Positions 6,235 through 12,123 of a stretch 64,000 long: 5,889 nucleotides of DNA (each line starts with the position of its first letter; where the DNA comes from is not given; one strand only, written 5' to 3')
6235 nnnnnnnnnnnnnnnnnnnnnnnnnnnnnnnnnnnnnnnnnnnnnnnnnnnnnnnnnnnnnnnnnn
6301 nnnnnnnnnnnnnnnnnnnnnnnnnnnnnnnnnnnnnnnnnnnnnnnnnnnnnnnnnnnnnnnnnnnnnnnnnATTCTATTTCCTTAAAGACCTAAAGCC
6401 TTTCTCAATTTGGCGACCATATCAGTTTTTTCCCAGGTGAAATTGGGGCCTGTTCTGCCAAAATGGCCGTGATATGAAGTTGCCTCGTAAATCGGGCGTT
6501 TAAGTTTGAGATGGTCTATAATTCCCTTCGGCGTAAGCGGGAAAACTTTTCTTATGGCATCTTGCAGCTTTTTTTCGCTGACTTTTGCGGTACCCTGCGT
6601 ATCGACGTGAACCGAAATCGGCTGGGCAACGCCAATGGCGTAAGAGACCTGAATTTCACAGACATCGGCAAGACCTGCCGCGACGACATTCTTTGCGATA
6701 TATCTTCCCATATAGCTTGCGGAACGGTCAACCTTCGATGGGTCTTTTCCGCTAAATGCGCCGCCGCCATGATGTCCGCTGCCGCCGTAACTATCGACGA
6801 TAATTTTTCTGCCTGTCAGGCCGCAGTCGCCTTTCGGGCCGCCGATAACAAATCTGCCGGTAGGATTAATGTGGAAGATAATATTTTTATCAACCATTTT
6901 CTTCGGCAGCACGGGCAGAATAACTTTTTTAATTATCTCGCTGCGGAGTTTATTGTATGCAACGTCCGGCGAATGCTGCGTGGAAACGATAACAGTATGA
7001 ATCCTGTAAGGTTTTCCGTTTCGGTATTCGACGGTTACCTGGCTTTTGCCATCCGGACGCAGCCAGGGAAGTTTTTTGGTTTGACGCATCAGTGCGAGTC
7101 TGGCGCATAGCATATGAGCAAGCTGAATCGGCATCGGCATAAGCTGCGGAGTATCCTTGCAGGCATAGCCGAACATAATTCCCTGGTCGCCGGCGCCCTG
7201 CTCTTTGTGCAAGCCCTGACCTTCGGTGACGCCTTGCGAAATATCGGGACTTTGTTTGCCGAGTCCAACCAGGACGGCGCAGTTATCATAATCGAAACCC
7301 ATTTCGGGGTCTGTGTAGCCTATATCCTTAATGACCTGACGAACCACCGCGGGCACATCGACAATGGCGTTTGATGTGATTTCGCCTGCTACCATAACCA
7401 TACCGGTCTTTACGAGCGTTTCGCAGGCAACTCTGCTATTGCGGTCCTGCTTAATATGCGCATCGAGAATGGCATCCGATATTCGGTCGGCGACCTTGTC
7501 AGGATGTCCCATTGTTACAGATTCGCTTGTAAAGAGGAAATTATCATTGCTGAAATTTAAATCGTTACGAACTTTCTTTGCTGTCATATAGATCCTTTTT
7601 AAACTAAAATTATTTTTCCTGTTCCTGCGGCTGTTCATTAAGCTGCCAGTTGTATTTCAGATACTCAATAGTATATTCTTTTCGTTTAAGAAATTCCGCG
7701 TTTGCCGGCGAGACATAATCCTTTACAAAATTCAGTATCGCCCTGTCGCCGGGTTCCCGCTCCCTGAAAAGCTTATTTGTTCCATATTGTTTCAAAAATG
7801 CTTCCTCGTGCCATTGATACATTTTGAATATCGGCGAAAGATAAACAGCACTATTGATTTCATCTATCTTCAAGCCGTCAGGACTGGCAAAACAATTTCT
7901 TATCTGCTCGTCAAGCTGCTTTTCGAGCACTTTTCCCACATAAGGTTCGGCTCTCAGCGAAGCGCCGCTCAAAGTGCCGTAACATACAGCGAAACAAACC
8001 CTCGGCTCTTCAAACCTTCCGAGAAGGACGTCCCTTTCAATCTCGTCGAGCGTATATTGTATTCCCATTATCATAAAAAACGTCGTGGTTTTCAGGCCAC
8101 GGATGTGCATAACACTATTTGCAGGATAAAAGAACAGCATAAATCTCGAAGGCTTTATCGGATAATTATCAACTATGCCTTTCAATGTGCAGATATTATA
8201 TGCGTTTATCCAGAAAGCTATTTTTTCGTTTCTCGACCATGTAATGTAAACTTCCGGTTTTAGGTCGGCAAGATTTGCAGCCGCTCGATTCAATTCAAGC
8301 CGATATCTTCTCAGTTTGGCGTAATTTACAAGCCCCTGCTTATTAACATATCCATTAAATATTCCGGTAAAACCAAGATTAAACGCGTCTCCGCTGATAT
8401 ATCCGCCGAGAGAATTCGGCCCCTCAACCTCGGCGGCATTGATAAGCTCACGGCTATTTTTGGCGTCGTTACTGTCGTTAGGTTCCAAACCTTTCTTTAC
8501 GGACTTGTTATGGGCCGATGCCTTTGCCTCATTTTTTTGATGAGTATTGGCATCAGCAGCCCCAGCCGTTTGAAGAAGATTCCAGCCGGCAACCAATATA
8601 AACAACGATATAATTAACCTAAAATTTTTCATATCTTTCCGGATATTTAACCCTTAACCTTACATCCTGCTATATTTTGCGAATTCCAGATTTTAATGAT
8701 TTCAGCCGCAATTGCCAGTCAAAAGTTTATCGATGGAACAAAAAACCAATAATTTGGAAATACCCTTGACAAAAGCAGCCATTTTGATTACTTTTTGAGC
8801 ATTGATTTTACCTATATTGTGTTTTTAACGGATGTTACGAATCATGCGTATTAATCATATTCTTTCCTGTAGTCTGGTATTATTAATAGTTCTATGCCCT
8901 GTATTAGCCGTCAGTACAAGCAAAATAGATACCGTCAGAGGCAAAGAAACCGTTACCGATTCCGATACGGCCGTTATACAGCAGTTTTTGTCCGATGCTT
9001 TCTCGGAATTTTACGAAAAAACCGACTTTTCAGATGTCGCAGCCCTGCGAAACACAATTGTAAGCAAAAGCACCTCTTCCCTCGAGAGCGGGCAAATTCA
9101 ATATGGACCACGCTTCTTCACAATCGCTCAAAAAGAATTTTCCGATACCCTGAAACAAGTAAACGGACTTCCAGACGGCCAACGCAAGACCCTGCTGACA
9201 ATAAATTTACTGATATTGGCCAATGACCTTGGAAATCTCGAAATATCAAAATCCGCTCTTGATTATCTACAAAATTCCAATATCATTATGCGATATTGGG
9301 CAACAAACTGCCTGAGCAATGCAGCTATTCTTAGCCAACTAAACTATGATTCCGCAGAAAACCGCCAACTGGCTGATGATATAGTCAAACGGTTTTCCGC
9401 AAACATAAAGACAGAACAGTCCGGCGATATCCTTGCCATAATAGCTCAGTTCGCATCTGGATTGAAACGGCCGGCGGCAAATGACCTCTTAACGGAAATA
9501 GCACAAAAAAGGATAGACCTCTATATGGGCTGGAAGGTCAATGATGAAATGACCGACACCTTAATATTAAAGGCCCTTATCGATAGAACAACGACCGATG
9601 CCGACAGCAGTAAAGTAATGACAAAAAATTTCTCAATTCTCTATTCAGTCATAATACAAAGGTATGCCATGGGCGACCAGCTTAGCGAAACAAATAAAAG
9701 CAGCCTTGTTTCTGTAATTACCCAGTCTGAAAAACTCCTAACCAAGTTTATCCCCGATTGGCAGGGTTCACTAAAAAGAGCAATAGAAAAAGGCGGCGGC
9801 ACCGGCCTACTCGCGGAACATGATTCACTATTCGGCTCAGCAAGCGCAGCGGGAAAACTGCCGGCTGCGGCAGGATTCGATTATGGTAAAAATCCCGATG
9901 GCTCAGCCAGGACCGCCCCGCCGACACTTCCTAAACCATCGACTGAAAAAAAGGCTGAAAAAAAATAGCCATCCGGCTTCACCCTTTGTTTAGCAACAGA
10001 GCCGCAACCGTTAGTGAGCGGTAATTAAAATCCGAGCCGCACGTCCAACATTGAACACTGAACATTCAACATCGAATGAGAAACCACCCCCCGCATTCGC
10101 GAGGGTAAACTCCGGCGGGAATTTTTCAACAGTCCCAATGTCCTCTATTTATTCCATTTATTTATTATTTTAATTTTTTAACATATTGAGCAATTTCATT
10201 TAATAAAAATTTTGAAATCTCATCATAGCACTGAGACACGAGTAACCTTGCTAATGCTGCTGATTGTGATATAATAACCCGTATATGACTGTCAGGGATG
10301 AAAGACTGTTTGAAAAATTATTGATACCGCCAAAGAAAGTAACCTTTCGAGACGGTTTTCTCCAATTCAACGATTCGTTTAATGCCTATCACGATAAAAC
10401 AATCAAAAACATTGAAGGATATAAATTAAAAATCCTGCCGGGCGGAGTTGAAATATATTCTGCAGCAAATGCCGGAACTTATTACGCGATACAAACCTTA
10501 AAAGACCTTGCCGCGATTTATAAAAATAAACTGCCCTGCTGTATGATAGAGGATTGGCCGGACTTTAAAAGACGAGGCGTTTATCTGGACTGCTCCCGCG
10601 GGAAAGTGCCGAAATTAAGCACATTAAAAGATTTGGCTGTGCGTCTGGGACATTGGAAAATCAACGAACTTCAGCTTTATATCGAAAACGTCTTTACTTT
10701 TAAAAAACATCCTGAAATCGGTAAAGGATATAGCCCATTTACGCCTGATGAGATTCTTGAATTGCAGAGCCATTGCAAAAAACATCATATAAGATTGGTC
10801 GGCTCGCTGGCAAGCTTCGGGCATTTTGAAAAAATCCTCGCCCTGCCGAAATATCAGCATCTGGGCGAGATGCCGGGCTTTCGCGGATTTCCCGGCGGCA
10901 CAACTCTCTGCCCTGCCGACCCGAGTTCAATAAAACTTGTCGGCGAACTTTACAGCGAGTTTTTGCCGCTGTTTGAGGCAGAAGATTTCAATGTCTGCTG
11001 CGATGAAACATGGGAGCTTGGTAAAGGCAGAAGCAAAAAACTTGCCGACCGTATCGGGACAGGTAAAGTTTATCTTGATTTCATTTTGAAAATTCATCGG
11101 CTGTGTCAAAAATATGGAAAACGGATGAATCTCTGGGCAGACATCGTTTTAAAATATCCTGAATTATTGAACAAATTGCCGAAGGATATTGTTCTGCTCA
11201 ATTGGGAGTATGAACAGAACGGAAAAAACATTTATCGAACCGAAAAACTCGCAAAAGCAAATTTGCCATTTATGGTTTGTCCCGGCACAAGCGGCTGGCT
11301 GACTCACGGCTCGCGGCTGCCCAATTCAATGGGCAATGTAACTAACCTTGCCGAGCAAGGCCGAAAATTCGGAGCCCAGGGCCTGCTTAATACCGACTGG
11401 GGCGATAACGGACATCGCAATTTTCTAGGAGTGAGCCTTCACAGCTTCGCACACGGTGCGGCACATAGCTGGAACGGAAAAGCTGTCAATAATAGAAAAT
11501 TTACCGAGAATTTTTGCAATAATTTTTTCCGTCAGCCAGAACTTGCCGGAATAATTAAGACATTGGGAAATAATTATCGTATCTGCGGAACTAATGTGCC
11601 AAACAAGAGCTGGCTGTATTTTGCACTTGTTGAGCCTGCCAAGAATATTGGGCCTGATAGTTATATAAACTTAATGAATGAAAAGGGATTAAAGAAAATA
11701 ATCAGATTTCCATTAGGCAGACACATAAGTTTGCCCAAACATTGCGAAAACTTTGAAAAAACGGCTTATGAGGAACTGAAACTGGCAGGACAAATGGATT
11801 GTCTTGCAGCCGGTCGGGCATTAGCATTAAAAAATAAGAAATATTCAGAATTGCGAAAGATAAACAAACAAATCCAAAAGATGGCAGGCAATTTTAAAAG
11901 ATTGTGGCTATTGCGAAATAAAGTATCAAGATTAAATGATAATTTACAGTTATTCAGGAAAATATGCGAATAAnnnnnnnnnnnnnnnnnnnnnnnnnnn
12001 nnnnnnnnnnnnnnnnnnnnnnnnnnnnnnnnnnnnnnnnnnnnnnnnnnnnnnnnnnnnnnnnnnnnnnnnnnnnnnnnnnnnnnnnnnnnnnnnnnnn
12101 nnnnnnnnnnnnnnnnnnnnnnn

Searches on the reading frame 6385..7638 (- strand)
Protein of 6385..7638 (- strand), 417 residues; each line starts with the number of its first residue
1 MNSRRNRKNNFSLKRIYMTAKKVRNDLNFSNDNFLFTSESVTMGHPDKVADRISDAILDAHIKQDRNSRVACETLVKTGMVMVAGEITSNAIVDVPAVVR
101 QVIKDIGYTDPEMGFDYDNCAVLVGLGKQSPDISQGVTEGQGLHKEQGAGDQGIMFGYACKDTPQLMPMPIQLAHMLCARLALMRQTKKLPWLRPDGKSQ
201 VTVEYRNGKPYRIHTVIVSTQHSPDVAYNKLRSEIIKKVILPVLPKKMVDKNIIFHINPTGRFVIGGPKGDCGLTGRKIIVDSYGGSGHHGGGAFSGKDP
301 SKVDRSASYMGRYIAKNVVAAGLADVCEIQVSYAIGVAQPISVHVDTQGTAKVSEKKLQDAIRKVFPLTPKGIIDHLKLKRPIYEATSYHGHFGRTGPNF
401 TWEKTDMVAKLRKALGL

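Call 61: search_protein_families(library=pfam, proteins=[window:6385-7638:-], max_evalue=0.00001)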
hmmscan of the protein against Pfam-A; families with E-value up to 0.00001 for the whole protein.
window:6385-7638:- (417 aa): 3 families
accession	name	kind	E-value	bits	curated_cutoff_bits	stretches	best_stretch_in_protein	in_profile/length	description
PF02773.21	S-AdoMet_synt_C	-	1.6e-65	219.6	25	1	265-404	1-138/138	S-adenosylmethionine synthetase, C-terminal domain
PF02772.21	S-AdoMet_synt_M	-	1.5e-50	170.8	29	1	146-263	1-120/120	S-adenosylmethionine synthetase, central domain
PF00438.25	S-AdoMet_synt_N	-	7.7e-44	148.7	33.1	1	33-131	1-99/99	S-adenosylmethionine synthetase, N-terminal domain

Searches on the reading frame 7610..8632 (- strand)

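Call 61: search_protein_families(library=pfam, proteins=[window:7610-8632:-], max_evalue=0.00001)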
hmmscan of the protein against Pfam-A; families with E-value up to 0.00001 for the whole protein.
window:7610-8632:- (340 aa): 1 family
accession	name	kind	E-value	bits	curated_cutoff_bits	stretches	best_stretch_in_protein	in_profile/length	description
PF04784.19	DUF547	-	3.1e-19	69.6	27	1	131-245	3-122/125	Protein of unknown function, DUF547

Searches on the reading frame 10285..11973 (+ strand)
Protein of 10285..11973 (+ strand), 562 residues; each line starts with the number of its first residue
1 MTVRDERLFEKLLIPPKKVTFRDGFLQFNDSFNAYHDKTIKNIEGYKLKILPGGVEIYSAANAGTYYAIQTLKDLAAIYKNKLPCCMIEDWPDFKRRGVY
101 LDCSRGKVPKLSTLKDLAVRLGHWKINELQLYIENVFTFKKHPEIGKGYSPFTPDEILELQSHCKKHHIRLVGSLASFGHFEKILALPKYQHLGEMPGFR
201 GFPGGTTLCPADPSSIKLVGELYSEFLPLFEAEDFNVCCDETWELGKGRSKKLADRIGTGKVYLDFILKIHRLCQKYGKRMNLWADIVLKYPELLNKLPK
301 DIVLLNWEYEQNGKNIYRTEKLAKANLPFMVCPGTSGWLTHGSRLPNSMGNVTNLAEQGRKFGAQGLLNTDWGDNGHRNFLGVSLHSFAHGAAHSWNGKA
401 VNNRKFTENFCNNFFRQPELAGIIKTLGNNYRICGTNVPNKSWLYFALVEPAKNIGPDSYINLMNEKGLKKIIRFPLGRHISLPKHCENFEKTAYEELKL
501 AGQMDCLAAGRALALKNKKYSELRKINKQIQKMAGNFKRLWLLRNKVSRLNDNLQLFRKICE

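Call 61: search_protein_families(library=pfam, proteins=[window:10285-11973:+], max_evalue=0.00001)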
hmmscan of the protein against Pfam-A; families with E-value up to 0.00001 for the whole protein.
window:10285-11973:+ (562 aa): 2 families
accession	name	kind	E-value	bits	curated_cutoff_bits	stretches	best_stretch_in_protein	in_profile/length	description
PF00728.28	Glyco_hydro_20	-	6.8e-11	42.5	22.3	1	94-364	1-293/348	Glycosyl hydrolase family 20, catalytic domain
PF02838.20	Glyco_hydro_20b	-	5.8e-09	37.2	26.1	1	37-91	69-124/124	Glycosyl hydrolase family 20, domain 2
